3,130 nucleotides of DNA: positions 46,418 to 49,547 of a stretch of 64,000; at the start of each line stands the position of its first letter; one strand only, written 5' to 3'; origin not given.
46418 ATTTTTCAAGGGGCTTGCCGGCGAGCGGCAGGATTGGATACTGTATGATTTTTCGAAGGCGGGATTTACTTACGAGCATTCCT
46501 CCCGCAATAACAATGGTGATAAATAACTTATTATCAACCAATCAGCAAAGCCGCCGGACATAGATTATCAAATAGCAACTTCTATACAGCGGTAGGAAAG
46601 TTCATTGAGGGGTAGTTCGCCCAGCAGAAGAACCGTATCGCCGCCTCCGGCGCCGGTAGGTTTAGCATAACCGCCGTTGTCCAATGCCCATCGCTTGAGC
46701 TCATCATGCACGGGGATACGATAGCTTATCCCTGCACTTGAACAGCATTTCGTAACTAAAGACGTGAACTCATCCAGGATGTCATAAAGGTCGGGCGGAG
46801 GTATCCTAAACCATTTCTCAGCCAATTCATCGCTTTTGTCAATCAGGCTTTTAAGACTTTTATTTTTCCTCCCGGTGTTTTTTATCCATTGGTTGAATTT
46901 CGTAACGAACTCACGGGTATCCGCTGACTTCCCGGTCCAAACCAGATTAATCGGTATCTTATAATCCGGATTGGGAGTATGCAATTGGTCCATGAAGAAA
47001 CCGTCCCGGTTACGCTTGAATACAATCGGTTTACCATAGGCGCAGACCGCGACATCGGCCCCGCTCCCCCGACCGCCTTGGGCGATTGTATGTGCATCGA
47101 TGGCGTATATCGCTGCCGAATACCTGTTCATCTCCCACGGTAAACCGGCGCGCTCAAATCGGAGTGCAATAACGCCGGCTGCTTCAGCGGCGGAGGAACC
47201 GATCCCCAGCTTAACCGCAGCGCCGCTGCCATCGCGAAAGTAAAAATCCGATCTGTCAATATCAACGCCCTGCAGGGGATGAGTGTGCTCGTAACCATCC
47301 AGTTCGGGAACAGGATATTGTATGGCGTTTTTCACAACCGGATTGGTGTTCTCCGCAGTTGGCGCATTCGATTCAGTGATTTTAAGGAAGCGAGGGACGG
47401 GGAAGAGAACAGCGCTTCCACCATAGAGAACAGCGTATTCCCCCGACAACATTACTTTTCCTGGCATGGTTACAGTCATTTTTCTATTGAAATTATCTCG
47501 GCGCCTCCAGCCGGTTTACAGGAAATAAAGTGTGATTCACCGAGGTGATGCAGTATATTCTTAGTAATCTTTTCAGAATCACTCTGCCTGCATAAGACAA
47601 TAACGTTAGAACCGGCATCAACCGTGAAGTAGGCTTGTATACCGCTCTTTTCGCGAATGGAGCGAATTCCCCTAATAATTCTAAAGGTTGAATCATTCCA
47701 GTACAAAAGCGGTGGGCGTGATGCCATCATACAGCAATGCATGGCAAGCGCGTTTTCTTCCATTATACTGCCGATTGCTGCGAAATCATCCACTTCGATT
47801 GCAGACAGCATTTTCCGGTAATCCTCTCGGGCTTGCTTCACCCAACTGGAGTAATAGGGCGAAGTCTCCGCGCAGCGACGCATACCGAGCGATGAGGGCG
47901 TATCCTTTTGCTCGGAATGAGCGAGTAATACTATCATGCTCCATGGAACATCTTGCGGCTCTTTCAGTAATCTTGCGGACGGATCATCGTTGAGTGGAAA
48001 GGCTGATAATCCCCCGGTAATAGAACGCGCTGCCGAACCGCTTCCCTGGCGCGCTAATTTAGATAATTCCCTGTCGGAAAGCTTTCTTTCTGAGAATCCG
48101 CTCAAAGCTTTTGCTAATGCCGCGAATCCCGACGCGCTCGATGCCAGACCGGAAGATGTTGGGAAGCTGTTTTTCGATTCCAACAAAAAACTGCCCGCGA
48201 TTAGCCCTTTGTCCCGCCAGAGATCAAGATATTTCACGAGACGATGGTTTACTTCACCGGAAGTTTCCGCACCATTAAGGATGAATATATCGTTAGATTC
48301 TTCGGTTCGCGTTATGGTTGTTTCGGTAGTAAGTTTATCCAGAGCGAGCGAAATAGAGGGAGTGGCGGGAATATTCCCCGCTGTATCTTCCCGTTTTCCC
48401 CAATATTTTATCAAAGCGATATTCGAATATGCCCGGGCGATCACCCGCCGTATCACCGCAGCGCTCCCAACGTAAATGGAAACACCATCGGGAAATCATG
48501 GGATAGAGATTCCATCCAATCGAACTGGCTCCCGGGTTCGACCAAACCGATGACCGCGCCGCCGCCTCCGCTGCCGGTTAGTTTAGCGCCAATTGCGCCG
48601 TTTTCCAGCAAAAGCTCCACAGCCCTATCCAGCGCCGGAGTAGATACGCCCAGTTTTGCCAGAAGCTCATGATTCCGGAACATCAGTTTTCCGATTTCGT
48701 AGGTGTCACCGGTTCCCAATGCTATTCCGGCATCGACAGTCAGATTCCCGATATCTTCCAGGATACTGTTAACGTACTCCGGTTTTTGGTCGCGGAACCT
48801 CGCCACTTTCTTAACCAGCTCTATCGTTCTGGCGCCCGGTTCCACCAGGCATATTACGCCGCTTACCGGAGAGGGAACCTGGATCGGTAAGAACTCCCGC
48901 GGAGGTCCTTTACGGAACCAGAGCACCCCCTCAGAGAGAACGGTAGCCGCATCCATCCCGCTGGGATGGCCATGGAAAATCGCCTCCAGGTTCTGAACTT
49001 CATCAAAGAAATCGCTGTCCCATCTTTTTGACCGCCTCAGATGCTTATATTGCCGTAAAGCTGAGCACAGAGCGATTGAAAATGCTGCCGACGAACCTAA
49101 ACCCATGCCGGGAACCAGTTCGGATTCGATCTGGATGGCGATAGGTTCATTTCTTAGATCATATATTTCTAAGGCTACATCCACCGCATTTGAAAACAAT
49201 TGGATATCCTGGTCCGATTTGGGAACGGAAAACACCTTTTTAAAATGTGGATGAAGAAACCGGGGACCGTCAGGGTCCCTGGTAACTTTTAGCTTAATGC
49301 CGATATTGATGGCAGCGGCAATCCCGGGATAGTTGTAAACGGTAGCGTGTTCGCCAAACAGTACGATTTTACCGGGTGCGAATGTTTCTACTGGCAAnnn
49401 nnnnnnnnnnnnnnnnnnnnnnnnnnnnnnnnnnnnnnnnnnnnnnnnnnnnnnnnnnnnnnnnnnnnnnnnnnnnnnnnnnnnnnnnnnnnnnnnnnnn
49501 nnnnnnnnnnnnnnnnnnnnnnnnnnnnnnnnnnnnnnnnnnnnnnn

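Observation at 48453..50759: HMG-CoA reductase (class II) and mevalonate kinase encoded as a single 768-aa polypeptide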

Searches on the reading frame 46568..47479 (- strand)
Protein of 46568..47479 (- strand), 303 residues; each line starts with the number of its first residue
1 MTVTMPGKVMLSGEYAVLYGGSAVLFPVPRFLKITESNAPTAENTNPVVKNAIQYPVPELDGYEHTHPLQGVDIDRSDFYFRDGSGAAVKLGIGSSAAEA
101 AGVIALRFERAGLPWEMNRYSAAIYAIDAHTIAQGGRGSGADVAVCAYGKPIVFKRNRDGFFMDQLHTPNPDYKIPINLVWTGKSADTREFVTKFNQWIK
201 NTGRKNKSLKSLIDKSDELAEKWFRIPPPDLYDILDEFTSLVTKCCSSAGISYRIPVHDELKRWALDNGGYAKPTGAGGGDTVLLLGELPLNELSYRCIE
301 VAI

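Call 3: search_protein_families(library=pfam, proteins=[window:46568-47479:-])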
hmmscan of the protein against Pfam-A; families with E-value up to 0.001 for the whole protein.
window:46568-47479:- (303 aa): 2 families
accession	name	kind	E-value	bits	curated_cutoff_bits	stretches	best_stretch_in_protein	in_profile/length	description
PF00288.32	GHMP_kinases_N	-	5.3e-05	23.8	22.3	1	89-150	28-87/87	GHMP kinases N terminal domain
PF08544.19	GHMP_kinases_C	-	0.00029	21.6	21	0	256-287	34-66/85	GHMP kinases C terminal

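Call 4: search_protein_families(library=ncbifam, proteins=[window:46568-47479:-])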
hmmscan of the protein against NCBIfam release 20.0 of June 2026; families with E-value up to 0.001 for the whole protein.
window:46568-47479:- (303 aa): 5 families
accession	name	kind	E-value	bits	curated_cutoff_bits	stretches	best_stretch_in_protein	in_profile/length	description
TIGR00549.1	mevalon_kin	equivalog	3e-23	82.7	163.05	1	6-285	2-275/276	mevalonate kinase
NF040957.1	Arch_PMK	equivalog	9.6e-14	51.6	500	1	3-288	2-288/316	phosphomevalonate kinase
TIGR01220.1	Pmev_kin_Gr_pos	equivalog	6.2e-11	41.9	165.7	0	89-282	115-324/358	phosphomevalonate kinase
NF040656.1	GHMP_GYDIA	hypoth_equivalog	1.6e-09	37.4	225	1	125-287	129-276/299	GYDIA family GHMP kinase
NF003036.0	PRK03926.1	equivalog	8.8e-07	28.3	403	1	3-284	4-264/302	mevalonate kinase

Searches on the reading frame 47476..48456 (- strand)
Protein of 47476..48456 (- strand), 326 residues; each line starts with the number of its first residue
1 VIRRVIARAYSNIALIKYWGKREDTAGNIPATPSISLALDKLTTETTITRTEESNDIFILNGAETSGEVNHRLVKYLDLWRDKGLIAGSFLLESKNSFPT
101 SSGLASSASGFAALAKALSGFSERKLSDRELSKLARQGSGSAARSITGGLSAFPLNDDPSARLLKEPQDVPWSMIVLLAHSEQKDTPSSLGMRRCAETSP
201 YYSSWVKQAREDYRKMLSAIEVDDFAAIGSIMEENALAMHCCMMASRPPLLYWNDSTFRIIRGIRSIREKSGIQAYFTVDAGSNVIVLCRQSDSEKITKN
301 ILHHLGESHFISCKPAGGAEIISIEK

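Call 3: search_protein_families(library=pfam, proteins=[window:47476-48456:-])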
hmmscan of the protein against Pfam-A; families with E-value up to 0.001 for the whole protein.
window:47476-48456:- (326 aa): 3 families
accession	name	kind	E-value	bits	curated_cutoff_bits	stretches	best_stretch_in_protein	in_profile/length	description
PF22700.2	MVD-like_N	-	1.5e-46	158.4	27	1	9-153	1-146/157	Diphosphomevalonate decarboxylase-like N-terminal domain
PF18376.6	MDD_C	-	9.6e-23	81.4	23.2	1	174-308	1-137/186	Mevalonate 5-diphosphate decarboxylase C-terminal domain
PF00288.32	GHMP_kinases_N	-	1.3e-08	35.4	22.3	1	88-149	16-76/87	GHMP kinases N terminal domain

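Call 4: search_protein_families(library=ncbifam, proteins=[window:47476-48456:-])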
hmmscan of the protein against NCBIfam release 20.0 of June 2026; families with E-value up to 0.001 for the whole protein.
window:47476-48456:- (326 aa): 8 families
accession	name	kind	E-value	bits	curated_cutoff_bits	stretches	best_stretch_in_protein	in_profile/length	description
TIGR01240.1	mevDPdecarb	equivalog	1.3e-79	267.4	171.35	1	7-301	3-300/305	diphosphomevalonate decarboxylase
NF040704.1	IPP_alt_MvaD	equivalog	2.5e-43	148.4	475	1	6-301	3-297/323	phosphomevalonate decarboxylase MvaD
NF040847.1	mev_decarb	equivalog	4.9e-18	65.4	560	1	6-292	37-322/350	bisphosphomevalonate decarboxylase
NF040848.1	mev_kinase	equivalog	6.8e-11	41.7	440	1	5-322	6-320/323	mevalonate-3-kinase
TIGR00549.1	mevalon_kin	equivalog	1e-07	31.8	163.05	1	33-138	18-129/276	mevalonate kinase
TIGR01920.1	Shik_kin_archae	equivalog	4.7e-06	26.1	126.85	1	42-215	23-202/266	shikimate kinase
NF002288.1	PRK01212.1-4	equivalog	4e-05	22.8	194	1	38-235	21-224/303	homoserine kinase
TIGR00191.1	thrB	equivalog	0.00068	18.6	168.25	0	86-177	77-170/304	homoserine kinase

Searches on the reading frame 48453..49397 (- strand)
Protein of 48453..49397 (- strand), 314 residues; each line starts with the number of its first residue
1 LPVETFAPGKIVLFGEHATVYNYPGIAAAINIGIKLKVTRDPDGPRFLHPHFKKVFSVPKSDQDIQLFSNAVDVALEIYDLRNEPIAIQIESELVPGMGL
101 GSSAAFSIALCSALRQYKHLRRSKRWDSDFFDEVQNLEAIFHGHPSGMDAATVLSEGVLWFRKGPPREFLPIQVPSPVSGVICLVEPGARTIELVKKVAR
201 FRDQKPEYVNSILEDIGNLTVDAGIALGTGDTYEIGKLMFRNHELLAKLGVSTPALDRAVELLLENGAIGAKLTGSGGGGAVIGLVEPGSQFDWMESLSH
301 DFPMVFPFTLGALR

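Call 21: search_solved_structures(query=window:48453-49397:-, max_evalue=1e-10, show_alignments=3)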
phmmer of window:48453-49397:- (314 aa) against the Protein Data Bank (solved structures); distinct sequences matched with E-value up to 1e-10: 12.
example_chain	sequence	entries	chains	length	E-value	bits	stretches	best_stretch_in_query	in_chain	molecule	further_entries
2x7i_A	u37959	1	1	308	4.7e-25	91.7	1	8-285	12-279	MEVALONATE KINASE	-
2hfs_A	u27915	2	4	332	1.1e-24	90.5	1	7-293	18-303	Mevalonate kinase, putative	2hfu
1kkh_A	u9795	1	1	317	2.7e-24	89.2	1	7-305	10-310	Mevalonate Kinase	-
1vis_A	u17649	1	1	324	2.8e-24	89.1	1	7-305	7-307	Mevalonate kinase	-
2oi2_A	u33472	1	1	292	8e-24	87.6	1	7-287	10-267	Mevalonate kinase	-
8teb_A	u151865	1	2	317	9.3e-22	80.8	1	6-290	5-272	Mevalonate kinase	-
6mde_A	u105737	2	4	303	3.3e-20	75.7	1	5-289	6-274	Mevalonate kinase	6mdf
4hac_A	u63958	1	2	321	4.3e-20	75.4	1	5-289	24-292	Mevalonate kinase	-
8tfo_A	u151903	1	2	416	8.3e-20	74.4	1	84-295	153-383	Mevalonate kinase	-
2r3v_A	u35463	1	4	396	1.3e-16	63.9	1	87-296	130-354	Mevalonate kinase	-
1kvk_A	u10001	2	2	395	4.1e-16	62.3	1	86-293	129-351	mevalonate kinase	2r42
2cz9_A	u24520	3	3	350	1.4e-11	47.4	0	223-307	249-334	Probable galactokinase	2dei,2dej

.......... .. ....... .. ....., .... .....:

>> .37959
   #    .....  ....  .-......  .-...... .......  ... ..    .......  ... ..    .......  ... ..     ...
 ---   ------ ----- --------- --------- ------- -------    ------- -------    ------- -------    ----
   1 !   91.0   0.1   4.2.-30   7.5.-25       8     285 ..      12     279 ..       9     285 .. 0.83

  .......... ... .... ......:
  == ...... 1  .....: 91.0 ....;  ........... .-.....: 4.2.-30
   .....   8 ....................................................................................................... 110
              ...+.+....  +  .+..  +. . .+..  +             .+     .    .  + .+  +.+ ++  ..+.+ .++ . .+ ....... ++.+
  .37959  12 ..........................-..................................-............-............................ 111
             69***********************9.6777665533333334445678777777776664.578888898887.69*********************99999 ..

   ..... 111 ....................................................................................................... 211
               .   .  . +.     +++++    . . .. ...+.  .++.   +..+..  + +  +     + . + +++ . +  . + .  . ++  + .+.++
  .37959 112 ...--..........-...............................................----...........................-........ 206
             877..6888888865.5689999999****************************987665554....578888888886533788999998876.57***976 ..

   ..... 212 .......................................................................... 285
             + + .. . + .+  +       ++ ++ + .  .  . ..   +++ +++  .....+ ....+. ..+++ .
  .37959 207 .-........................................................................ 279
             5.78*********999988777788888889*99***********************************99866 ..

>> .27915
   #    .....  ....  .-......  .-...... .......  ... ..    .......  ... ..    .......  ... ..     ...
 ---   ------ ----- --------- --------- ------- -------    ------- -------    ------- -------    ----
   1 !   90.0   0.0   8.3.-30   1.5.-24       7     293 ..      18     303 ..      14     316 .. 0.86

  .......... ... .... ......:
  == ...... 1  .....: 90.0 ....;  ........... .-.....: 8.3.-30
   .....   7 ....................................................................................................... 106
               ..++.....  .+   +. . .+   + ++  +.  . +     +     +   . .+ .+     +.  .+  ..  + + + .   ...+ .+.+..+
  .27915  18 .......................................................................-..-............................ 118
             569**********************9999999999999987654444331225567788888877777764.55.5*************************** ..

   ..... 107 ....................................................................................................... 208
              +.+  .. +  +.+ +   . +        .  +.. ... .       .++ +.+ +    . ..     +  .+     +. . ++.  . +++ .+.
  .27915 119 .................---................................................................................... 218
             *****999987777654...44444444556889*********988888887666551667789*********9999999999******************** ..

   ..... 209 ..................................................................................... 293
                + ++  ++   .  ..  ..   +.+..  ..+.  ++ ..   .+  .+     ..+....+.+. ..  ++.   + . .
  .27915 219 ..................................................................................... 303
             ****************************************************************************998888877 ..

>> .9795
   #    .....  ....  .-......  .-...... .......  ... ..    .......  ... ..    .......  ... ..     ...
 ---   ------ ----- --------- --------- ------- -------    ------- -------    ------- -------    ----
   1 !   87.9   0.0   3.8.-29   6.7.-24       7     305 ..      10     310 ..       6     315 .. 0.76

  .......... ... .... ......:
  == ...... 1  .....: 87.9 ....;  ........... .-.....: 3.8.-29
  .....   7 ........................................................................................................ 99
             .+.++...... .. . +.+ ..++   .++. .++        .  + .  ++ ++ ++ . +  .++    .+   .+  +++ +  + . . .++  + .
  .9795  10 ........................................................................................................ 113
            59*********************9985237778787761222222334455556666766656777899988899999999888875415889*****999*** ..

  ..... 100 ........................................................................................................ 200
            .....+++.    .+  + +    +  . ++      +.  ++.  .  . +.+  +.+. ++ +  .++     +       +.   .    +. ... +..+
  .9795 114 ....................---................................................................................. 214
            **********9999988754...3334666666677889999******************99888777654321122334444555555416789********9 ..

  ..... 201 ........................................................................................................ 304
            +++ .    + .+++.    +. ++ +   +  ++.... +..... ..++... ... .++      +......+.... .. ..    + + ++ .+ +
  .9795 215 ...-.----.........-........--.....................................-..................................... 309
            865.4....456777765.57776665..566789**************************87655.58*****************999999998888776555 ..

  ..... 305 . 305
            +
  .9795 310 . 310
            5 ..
